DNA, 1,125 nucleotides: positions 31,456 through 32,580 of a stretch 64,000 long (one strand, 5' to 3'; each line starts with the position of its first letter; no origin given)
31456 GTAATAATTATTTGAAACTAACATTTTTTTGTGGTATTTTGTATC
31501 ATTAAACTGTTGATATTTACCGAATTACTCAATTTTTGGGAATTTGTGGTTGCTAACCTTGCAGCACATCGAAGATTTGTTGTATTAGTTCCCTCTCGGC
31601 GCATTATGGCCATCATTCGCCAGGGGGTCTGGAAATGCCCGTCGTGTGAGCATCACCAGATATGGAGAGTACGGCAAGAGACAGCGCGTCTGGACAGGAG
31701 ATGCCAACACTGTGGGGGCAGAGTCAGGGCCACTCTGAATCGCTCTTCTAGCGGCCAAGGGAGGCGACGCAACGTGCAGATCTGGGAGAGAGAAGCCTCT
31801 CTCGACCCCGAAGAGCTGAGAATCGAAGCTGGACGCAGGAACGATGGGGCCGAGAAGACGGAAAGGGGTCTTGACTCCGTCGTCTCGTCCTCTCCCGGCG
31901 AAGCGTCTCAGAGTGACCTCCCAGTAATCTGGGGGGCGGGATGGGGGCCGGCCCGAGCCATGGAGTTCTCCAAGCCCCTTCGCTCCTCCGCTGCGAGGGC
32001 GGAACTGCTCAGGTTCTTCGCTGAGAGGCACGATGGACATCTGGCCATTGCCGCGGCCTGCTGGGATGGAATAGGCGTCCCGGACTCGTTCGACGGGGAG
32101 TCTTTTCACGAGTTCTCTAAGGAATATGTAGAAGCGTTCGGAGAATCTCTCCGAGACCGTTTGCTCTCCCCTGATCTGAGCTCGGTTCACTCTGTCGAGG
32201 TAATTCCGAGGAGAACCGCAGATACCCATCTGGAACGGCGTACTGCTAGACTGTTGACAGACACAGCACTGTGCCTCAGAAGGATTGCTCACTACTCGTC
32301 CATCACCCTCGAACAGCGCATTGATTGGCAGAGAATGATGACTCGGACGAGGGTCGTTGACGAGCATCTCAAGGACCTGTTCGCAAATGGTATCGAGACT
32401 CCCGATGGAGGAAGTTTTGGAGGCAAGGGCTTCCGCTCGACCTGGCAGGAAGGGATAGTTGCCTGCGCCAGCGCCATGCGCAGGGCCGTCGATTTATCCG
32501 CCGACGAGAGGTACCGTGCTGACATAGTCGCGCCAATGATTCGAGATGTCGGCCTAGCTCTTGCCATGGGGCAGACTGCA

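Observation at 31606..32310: About 235-aa Zn-ribbon-containing N-terminal extension on a 2-oxoacid dehydrogenase E1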

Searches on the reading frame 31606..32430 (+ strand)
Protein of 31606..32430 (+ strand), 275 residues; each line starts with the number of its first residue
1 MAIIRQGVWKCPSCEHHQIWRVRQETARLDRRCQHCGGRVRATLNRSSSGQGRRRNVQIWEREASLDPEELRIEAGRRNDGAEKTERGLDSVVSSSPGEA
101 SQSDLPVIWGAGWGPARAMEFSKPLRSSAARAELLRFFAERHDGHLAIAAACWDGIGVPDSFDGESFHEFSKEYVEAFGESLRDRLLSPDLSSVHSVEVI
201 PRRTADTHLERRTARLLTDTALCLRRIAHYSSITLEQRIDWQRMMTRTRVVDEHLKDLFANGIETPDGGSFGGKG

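Call 5: search_protein_families(library=pfam, proteins=[window:31606-32430:+], max_evalue=1)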
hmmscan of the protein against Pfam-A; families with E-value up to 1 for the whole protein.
window:31606-32430:+ (275 aa): 6 families
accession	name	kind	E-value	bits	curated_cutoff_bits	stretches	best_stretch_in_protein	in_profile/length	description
PF03811.18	Zn_ribbon_InsA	-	0.058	13.6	26.1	1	10-36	7-34/35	InsA N-terminal domain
PF12760.12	Zn_ribbon_IS1595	-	0.11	12.9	25.4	1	10-37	20-44/46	Transposase zinc-ribbon domain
PF24444.1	DUF7563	-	0.27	11.2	27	1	31-42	2-13/39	Family of unknown function (DUF7563)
PF17283.8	Zn_ribbon_SprT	-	0.55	10.8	28.1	0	8-40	4-34/38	SprT-like zinc ribbon domain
PF24463.1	DUF7577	-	0.57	10.3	28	1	31-43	3-15/27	Domain of unknown function (DUF7577)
PF13453.11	Zn_ribbon_TFIIB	-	0.6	10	22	0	10-38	1-27/41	Transcription factor zinc-finger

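Call 6: search_protein_families(library=ncbifam, proteins=[window:31606-32430:+], max_evalue=1)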
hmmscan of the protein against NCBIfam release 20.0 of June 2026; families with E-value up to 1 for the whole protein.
window:31606-32430:+ (275 aa): 2 families
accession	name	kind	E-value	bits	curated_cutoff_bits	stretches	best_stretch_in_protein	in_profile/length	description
NF011481.0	PRK14890.1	equivalog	0.12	12.4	61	1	9-37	28-57/61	putative Zn-ribbon RNA-binding protein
NF008035.0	PRK10767.1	subfamily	0.21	10.6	338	1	10-55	160-205/374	molecular chaperone DnaJ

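Call 18: search_protein_representatives(protein=window:31606-32325:+)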
Query: 240 residues. Proteins with E-value up to 0.001 (for the whole library): 98; up to 1e-10: 53; up to 1e-30: 10. The best 98 are listed.
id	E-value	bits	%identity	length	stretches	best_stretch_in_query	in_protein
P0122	9.2e-108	375.8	76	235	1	1-222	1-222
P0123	2.0e-72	260.2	52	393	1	1-240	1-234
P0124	6.0e-63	229.1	47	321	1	5-240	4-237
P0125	3.2e-60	220.2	44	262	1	4-240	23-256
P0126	1.1e-56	208.6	73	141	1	57-197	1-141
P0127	2.2e-54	201.1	46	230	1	4-220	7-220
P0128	5.0e-46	173.7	56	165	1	11-164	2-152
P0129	6.8e-46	173.3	50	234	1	28-195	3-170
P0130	2.2e-41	158.5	46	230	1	58-239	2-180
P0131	1.3e-35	139.7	42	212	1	2-183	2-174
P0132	2.0e-30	122.7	48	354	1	104-240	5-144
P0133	8.1e-30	120.7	39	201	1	44-239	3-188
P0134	5.8e-29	117.9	39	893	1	44-239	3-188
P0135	1.3e-28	116.7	44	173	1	5-150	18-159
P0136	1.3e-27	113.4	52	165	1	5-116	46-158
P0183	1.2e-08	51.4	33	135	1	5-97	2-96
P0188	6.7e-08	49.0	36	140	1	4-80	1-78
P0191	2.7e-07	47.0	39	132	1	5-84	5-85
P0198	5.2e-06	42.8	33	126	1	5-87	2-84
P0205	1.4e-05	41.3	38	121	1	4-80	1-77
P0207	3.0e-05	40.3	35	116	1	5-81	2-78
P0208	5.5e-05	39.4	37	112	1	4-87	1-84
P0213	1.5e-04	37.9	32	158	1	6-80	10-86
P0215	2.3e-04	37.4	34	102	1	5-81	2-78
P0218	7.8e-04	35.6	41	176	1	4-79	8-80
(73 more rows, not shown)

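Call 21: search_protein_families(library=pfam, proteins=[P0183, P0188, P0191, P0198, P0205, P0207, P0208, P0213, P0218, P0215], max_evalue=1)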
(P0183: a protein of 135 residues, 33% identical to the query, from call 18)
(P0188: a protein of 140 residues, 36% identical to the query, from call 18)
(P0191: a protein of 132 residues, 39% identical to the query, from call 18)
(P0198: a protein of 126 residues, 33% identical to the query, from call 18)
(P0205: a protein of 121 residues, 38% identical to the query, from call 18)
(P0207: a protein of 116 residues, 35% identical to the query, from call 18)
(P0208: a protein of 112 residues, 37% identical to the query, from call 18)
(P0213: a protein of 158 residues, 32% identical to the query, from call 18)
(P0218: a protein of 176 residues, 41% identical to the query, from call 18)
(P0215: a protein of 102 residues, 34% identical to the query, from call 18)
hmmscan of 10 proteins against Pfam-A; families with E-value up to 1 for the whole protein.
P0183 (135 aa): 4 families
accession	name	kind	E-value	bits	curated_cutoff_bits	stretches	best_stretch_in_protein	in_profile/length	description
PF17283.8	Zn_ribbon_SprT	-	0.1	13.1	28.1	1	5-38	4-35/38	SprT-like zinc ribbon domain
PF12760.12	Zn_ribbon_IS1595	-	0.11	13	25.4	0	2-14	34-46/46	Transposase zinc-ribbon domain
PF01155.25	HypA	-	0.3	11.6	28.9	1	4-39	69-98/112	Hydrogenase/urease nickel incorporation, metallochaperone, hypA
PF05907.18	CXXC_Zn-b_euk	-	0.58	10.5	22.9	0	5-26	62-84/155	CXXC motif containing zinc binding protein, eukaryotic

P0188 (140 aa): 1 family
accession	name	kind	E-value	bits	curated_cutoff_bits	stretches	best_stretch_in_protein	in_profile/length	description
PF10601.15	zf-LITAF-like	-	0.1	13.2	23.8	1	30-48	7-25/70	LITAF-like zinc ribbon domain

P0191 (132 aa): 1 family
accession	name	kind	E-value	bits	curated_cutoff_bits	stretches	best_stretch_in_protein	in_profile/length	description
PF09297.16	Zn_ribbon_NUD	-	0.039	14.1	24.8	0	32-41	4-13/32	NADH pyrophosphatase zinc ribbon domain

P0198 (126 aa): 0 families

P0205 (121 aa): 2 families
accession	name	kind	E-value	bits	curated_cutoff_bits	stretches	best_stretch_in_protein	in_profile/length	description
PF23547.1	Zn_ribbon_FGT1_1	-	0.14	12.2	27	0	29-37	22-30/35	FORGETTER1 first zinc ribbon domain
PF08634.16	Pet127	-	0.24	11.2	25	1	73-110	117-154/274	Mitochondrial protein Pet127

P0207 (116 aa): 3 families
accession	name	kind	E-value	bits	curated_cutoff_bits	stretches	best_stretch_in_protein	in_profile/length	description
PF19134.6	DUF5817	-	0.063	13.7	31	1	8-39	6-33/57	Domain of unknown function (DUF5817)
PF14311.12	DUF4379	-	0.14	12.8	24.5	1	5-35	27-55/56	Probable Treble clef zinc finger domain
PF01599.25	Ribosomal_S27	-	0.31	11.4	22.3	0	17-35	5-25/44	Ribosomal protein S27a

P0208 (112 aa): 1 family
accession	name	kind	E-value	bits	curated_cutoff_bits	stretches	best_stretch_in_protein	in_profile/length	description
PF14901.11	Jiv90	-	0.26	12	27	1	7-40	6-39/90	Cleavage inducing molecular chaperone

P0213 (158 aa): 1 family
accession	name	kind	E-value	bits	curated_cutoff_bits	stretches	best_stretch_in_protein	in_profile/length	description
PF14311.12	DUF4379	-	0.026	15.2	24.5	1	12-43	27-56/56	Probable Treble clef zinc finger domain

P0218 (176 aa): 1 family
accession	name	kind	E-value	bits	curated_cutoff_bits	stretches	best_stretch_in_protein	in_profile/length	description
PF13751.12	DDE_Tnp_1_6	-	0.046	14.4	25.1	1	33-92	31-84/125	Transposase DDE domain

P0215 (102 aa): 6 families
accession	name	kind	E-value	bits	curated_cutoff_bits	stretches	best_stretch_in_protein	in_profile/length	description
PF07754.17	HVO_2753_ZBP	-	0.018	15.3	33.2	1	6-34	17-46/46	Small zinc finger protein HVO_2753-like, Zn-binding pocket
PF09723.15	Zn_ribbon_8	-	0.04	14.4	34.4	1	6-38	6-38/41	Zinc ribbon domain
PF12785.12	VESA1_N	-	0.056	12.7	22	1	10-39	109-138/448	Variant erythrocyte surface antigen-1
PF01976.22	DUF116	-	0.12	12.3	25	1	8-35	45-70/155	Protein of unknown function DUF116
PF13248.11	Zn_ribbon_3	-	0.21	11.5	27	1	17-36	6-25/26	zinc-ribbon domain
PF24444.1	DUF7563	-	0.44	10.5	27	0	28-43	2-17/39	Family of unknown function (DUF7563)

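Call 22: search_protein_families(library=phrogs, proteins=[P0183, P0188, P0191, P0198, P0205, P0207, P0213], max_evalue=1)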
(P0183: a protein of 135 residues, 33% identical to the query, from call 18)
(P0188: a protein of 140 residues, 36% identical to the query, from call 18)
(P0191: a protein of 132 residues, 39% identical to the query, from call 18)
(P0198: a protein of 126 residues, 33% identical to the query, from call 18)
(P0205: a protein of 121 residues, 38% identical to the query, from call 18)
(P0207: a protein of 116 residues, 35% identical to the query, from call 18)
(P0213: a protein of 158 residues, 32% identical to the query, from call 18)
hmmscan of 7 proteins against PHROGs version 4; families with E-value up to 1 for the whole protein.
P0183 (135 aa): 1 family
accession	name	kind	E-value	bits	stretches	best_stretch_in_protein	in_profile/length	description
phrog_2855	-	unknown function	0.088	14.1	1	3-35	55-86/89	-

P0188 (140 aa): 1 family
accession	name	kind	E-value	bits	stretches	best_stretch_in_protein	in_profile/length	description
phrog_2855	-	unknown function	0.14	13.4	1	3-36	55-86/89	-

P0191 (132 aa): 2 families
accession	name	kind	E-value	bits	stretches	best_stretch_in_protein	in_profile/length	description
phrog_6422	-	moron, auxiliary metabolic gene and host takeover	0.23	12.8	1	8-97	7-95/120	Lar-like restriction alleviation protein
phrog_19237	-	moron, auxiliary metabolic gene and host takeover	0.43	11.8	0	7-44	58-97/98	membrane protein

P0198 (126 aa): 2 families
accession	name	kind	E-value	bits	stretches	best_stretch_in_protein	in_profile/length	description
phrog_2358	-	unknown function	0.14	13.4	1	9-87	30-107/146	-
phrog_2855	-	unknown function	0.58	11.4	1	4-35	56-86/89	-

P0205 (121 aa): 1 family
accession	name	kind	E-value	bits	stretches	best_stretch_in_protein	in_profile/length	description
phrog_36574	-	unknown function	0.46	11.5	1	39-69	19-49/68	-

P0207 (116 aa): 0 families

P0213 (158 aa): 0 families

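Call 38: find_homologous_proteins(query=P0205, max_evalue=0.01)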
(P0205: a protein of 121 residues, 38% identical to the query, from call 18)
Query P0205 (121 aa): 5 proteins with E <= 0.01 among 10 candidates.
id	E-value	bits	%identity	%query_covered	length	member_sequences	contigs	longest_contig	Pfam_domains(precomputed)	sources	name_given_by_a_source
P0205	7.3e-78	277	100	100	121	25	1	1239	-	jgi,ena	-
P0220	3.9e-64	232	85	100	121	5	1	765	-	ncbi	-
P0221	3.8e-53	197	75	96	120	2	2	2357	-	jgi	jgi:hypothetical protein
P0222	3.8e-51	190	74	93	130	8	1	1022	-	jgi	jgi:hypothetical protein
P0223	8.9e-46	173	75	86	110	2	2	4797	-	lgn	-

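Call 39: find_encoding_contigs(protein=P0223, flank=5000, max_places=4)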
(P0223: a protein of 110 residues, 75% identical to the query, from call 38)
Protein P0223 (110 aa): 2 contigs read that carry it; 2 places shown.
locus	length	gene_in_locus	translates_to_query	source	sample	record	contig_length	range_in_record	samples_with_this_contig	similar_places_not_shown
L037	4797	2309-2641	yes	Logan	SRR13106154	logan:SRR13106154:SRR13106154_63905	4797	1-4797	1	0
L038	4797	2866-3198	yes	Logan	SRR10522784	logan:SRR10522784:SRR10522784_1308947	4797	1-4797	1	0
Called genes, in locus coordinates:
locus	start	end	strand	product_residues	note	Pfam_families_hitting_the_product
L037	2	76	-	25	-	?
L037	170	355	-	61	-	-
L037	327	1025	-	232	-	-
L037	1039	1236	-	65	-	-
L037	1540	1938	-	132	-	-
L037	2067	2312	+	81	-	-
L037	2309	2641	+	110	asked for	-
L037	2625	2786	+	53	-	-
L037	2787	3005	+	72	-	-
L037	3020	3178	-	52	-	-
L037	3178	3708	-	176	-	-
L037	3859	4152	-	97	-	-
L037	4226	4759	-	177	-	-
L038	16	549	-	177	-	-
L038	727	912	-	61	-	-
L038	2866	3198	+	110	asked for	-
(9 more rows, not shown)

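Call 40: find_encoding_contigs(protein=P0221, flank=5000, max_places=4)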
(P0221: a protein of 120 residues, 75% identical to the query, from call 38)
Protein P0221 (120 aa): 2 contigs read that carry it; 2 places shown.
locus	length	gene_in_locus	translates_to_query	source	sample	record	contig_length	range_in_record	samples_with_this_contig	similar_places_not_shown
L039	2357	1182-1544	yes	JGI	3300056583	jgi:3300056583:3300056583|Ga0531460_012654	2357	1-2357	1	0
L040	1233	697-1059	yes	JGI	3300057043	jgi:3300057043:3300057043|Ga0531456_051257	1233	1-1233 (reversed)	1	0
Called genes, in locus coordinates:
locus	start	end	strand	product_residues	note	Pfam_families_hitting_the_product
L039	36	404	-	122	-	-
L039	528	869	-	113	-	-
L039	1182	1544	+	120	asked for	-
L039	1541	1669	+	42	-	-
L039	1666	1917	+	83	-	-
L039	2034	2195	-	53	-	-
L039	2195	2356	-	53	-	?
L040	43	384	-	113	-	-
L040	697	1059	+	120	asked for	-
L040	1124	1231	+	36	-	?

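Call 46: search_solved_structures(query=window:31606-32310:+, max_evalue=10)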
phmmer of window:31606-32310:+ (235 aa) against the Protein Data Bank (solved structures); distinct sequences matched with E-value up to 10: 0.

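Call 59: predict_structure(alignment_id=A4)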
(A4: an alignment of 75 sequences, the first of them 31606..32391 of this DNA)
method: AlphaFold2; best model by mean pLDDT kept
length: 262 residues; sequences in the alignment: 75
mean_pLDDT: 80.8   pTM: 0.68
mean pLDDT of the five models: 80.8, 80.2, 79.8, 79.1, 77.3
residues with pLDDT >= 90: 89; 70-90: 125; 50-70: 23; < 50: 25
segments of 3 or more residues with pLDDT < 50: 46-55, 84-97
pLDDT, mean of each block of 10 residues (from residue 1): 79 85 77 84 58 59 82 83 49 47 63 88 95 96 90 91 96 93 78 73 77 90 95 89 92 92 76
secondary structure, 60 per line:
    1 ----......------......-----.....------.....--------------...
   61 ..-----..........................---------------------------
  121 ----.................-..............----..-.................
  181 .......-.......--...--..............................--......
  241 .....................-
elements in order: E5-10 E17-22 E28-32 E39-43 E58-62 H68-93 H127-141 H143-156 H164-187 H189-195 E198-200 H205-232 H235-261

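Call 62: fold_search(model_id=the predicted structure, library=pdb)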
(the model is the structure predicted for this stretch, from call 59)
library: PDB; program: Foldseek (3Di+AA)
matches with E <= 10: 83; with E <= 0.001: 0
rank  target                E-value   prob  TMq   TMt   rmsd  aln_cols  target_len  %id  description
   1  6xxv_F                1.3e+00  0.10  0.17  0.31   9.8       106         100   16  Crystal Structure of a computationally designed Immunogen S2_1.2 in complex with its elicited antibody C57 (released 2020-04-22)
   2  3ir9_A                1.4e+00  0.20  0.14  0.21   7.4        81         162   14  C-terminal domain of Peptide Chain Release Factor from Methanosarcina mazei. (released 2009-09-01)
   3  3b55                  1.4e+00  0.13  0.18  0.13  10.5       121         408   11  Crystal structure of the Q81BN2_BACCR protein from Bacillus cereus. NESG target BcR135 (released 2007-11-06)
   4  8dy7_G                1.5e+00  0.09  0.13  0.27  19.3        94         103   15  Streptomyces venezuelae RNAP transcription open promoter complex with WhiA and WhiB transcription factors (released 2023-03-01)
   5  9bh5_Ab               1.7e+00  0.33  0.14  0.39   4.4        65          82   12  High-resolution C. elegans 80S ribosome structure - class 1 (released 2024-09-04)
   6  9kbo_B                1.8e+00  0.20  0.12  0.11   7.5        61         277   15  Crystal structure of human Shiftless (SFL) containing phosphorylation sites Ser249, Thr250, Thr253 and Ser256 (released 2025-11-19)
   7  2rad_A                1.8e+00  0.14  0.19  0.14   9.2       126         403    9  Crystal structure of the succinoglycan biosynthesis protein. Northeast structural Genomics Consortium target BcR135 (released 2007-10-02)
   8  6skf_Ax               1.9e+00  0.35  0.11  0.40   3.9        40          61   35  Cryo-EM Structure of T. kodakarensis 70S ribosome (released 2020-07-29)
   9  6ke6_Sc               2.1e+00  0.30  0.14  0.40   6.0        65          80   14  3.4 angstrom cryo-EM structure of yeast 90S small subunit preribosome (released 2020-08-05)
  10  4ywm_A                2.3e+00  0.25  0.12  0.12   3.3        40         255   22  Pyrococcus furiosus MCM N-terminal domain beta-turn triple mutant pentameric ring (released 2015-09-23)
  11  6tmf_Y                2.3e+00  0.09  0.11  0.34   7.1        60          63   23  Structure of an archaeal ABCE1-bound ribosomal post-splitting complex (released 2020-02-12)
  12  8fti_A                2.3e+00  0.02  0.13  0.06  22.3       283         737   11  Cryo-EM structure of the Cas13bt3-crRNA-target RNA ternary complex in activated state (released 2023-09-27)
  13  5iy0_A                2.4e+00  0.18  0.12  0.12   3.9        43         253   21  PfMCM N-terminal domain double hexamer (released 2016-07-13)
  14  1ltl_E                2.5e+00  0.11  0.13  0.14  16.5        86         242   20  THE DODECAMER STRUCTURE OF MCM FROM ARCHAEAL M. THERMOAUTOTROPHICUM (released 2003-05-27)
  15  1z1g_A                2.5e+00  0.07  0.20  0.16  18.9       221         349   12  Crystal structure of a lambda integrase tetramer bound to a Holliday junction (released 2005-06-28)
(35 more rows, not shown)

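Call 66: fold_search(model_id=the predicted structure, library=viral)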
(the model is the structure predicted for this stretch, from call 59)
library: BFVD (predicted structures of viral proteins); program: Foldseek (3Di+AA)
matches with E <= 10: 194; with E <= 0.001: 1
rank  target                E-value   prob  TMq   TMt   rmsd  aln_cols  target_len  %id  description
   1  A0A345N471            5.6e-04  1.00  0.25  0.47   6.5       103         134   24  (no name in the UniProt tables at hand)
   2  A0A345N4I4            5.1e-03  1.00  0.25  0.50   7.4       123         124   16  (no name in the UniProt tables at hand)
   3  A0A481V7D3            2.3e-01  0.13  0.17  0.05  20.7       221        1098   16  Plasmid replication protein [Halobacterium phage ChaoS9]
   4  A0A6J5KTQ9            3.6e-01  0.16  0.12  0.24  23.1        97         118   16  Regulatory protein, FmdB, Zinc ribbon domain containing protein [uncultured Caudovirales phage]
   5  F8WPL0                4.3e-01  0.75  0.11  0.36   3.4        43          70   14  (no name in the UniProt tables at hand)
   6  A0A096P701            5.7e-01  0.35  0.16  0.46   4.8        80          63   20  (no name in the UniProt tables at hand)
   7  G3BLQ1                6.4e-01  0.20  0.12  0.33   6.8        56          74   23  Uncharacterized protein 36 [Salmonella phage PVPSE1]
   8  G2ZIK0                6.8e-01  0.25  0.09  0.25   6.5        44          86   18  Uncharacterized protein [Staphylococcus phage ISP]
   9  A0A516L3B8            7.6e-01  0.28  0.16  0.41  11.2        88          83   16  (no name in the UniProt tables at hand)
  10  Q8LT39                8.0e-01  0.20  0.14  0.39  13.4        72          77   17  Uncharacterized protein [Vibrio phage VpV262]
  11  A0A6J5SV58            9.5e-01  0.03  0.11  0.10  36.3       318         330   14  Uncharacterized protein [uncultured Caudovirales phage]
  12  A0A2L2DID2            1.0e+00  0.57  0.14  0.17   4.4        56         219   16  DUF5894 domain-containing protein [Acanthamoeba polyphaga mimivirus]
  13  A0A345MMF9            1.2e+00  0.80  0.15  0.40   3.0        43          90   16  (no name in the UniProt tables at hand)
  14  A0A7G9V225            1.2e+00  0.12  0.15  0.36   7.8        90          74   14  Uncharacterized protein [Pseudomonas phage phiPsa315]
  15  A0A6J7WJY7            1.3e+00  0.20  0.13  0.36   9.6        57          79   23  Regulatory protein, FmdB, Zinc ribbon domain containing protein [uncultured Caudovirales phage]
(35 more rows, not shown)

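Call 68: search_dna_similar(query=P0205, collection=phages, mode=protein, max_evalue=0.01, max_rows=20)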
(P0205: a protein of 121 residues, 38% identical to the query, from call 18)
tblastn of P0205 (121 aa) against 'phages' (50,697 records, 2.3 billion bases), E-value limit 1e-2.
No match.

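Call 69: find_related_loci(query=P0205, collection=viral_contigs, flank=8000)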
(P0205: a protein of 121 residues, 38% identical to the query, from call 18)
Query P0205 (121 aa) in viral_contigs; peptide patterns used: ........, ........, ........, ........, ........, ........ (x = any residue, [..] = any of these).
5 stretches matched a pattern, but none encodes a relative of the query by tblastn (E <= 1e-3).

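Call 71: find_related_loci(query=A6, collection=viral_contigs, flank=8000)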
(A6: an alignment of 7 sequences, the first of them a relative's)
Query A6 (121 aa) in viral_contigs; peptide patterns used: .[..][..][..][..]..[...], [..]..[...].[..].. (x = any residue, [..] = any of these).
35 stretches matched a pattern, but none encodes a relative of the query by tblastn (E <= 1e-3).

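Call 72: find_related_loci(query=A6, collection=genome_contigs, flank=8000)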
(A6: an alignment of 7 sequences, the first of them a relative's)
Query A6 (121 aa) in genome_contigs; peptide patterns used: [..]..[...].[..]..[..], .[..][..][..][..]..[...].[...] (x = any residue, [..] = any of these).
90 stretches matched a pattern; 1 encode a relative of the query (tblastn E <= 1e-3); 1 distinct loci.
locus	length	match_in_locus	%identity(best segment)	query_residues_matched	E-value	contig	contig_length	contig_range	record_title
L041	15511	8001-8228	39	2-76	5e-11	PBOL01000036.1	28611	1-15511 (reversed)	MAG: Methanobacteriota archaeon isolate RS392 15386, whole genome shotgun sequence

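Call 75: search_protein_families(library=pfam, proteins=[L037:327-1025:-, L037:1039-1416:-, L037:1540-1947:-, L037:2067-2312:+, L037:2595-2786:+, L037:2787-3005:+, L037:3178-3708:-, L037:3859-4152:-, L037:4226-4759:-, L037:170-355:-], max_evalue=0.1)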
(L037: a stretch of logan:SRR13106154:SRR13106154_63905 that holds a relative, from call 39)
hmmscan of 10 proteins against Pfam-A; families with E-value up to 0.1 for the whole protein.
L037:327-1025:- (232 aa): 0 families

L037:1039-1416:- (125 aa): 0 families

L037:1540-1947:- (135 aa): 0 families

L037:2067-2312:+ (81 aa): 0 families

L037:2595-2786:+ (63 aa): 0 families

L037:2787-3005:+ (72 aa): 0 families

L037:3178-3708:- (176 aa): 0 families

L037:3859-4152:- (97 aa): 0 families

L037:4226-4759:- (177 aa): 0 families

L037:170-355:- (61 aa): 1 family
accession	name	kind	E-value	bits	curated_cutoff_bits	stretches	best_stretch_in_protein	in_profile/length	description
PF19738.4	DUF6227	-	0.031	14.4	25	1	9-49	150-189/227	Family of unknown function (DUF6227)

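Call 76: search_protein_families(library=phrogs, proteins=[L037:327-1025:-, L037:1039-1416:-, L037:1540-1947:-, L037:2067-2312:+, L037:2595-2786:+, L037:2787-3005:+, L037:3178-3708:-, L037:3859-4152:-, L037:4226-4759:-, L037:170-355:-], max_evalue=0.1)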
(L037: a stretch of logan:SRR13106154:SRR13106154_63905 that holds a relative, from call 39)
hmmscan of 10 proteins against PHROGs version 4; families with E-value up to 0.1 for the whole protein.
L037:327-1025:- (232 aa): 0 families

L037:1039-1416:- (125 aa): 0 families

L037:1540-1947:- (135 aa): 1 family
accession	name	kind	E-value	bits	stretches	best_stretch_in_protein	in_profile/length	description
phrog_14388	-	moron, auxiliary metabolic gene and host takeover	0.0044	18.5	0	94-129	35-70/82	membrane protein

L037:2067-2312:+ (81 aa): 0 families

L037:2595-2786:+ (63 aa): 0 families

L037:2787-3005:+ (72 aa): 0 families

L037:3178-3708:- (176 aa): 0 families

L037:3859-4152:- (97 aa): 0 families

L037:4226-4759:- (177 aa): 0 families

L037:170-355:- (61 aa): 1 family
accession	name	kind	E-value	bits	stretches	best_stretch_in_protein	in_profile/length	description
phrog_20866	-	unknown function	0.013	16.8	1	31-55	19-43/71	-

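Call 79: find_homologous_proteins(query=A3, max_evalue=0.001)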
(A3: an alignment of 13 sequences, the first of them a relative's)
Query A3 (13 sequences) (132 aa, profile of the alignment): 17 proteins with E <= 0.001 among 2825 candidates.
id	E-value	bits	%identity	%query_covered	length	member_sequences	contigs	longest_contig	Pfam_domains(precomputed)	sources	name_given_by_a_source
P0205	4.5e-39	152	53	82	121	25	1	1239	-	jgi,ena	-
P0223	2.8e-37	146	54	77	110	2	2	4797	-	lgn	-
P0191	1.1e-36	144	100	100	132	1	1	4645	-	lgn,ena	-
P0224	1.2e-36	144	50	80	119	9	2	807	-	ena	-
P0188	1.9e-35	140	35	77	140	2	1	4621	-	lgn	-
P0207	4.6e-34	135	45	56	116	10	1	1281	-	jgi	-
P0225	1.4e-33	134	46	57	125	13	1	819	-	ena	-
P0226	5.3e-33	132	45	56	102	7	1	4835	-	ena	-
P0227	1.4e-32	131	45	56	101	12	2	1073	-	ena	-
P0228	5.6e-32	129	38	80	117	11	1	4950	-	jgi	-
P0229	5.9e-32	129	45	56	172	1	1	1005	-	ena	-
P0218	4.0e-31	126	36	77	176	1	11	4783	-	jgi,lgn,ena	-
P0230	8.6e-27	112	36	77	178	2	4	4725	-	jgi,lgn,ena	-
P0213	2.4e-26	110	33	54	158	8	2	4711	-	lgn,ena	-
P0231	1.4e-23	101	51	52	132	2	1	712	-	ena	-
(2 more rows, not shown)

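Call 80: find_encoding_contigs(protein=P0191, flank=5000, max_places=2)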
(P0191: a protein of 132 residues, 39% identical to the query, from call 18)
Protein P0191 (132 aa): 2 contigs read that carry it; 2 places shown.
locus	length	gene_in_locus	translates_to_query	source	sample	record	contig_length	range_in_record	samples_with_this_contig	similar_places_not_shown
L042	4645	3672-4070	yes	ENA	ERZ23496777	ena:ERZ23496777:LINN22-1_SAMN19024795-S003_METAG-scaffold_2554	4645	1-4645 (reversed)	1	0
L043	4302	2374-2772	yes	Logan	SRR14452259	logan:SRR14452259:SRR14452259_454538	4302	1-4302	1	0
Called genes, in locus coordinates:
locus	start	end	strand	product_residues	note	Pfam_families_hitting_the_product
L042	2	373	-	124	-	?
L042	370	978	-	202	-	-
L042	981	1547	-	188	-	-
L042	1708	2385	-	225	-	-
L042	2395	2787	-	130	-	-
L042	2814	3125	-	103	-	-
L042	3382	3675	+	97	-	-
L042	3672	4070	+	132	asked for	-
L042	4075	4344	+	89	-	-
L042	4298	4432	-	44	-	-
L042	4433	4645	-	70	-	?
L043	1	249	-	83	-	?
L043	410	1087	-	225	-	-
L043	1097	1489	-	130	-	-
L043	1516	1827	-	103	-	-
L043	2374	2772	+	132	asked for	-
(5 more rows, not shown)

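Call 81: find_encoding_contigs(protein=P0188, flank=5000, max_places=2)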
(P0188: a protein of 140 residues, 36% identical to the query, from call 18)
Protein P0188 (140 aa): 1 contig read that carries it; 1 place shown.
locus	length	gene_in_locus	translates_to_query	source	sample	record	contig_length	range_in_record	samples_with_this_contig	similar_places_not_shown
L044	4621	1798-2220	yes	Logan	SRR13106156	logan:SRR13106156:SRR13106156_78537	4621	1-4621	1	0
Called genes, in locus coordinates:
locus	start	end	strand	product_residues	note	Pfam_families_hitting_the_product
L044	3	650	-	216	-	?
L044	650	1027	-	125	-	-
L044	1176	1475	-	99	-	-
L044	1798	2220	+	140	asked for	-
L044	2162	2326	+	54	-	-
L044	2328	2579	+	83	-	-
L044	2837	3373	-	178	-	-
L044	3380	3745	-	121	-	-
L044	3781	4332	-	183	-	-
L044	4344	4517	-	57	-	-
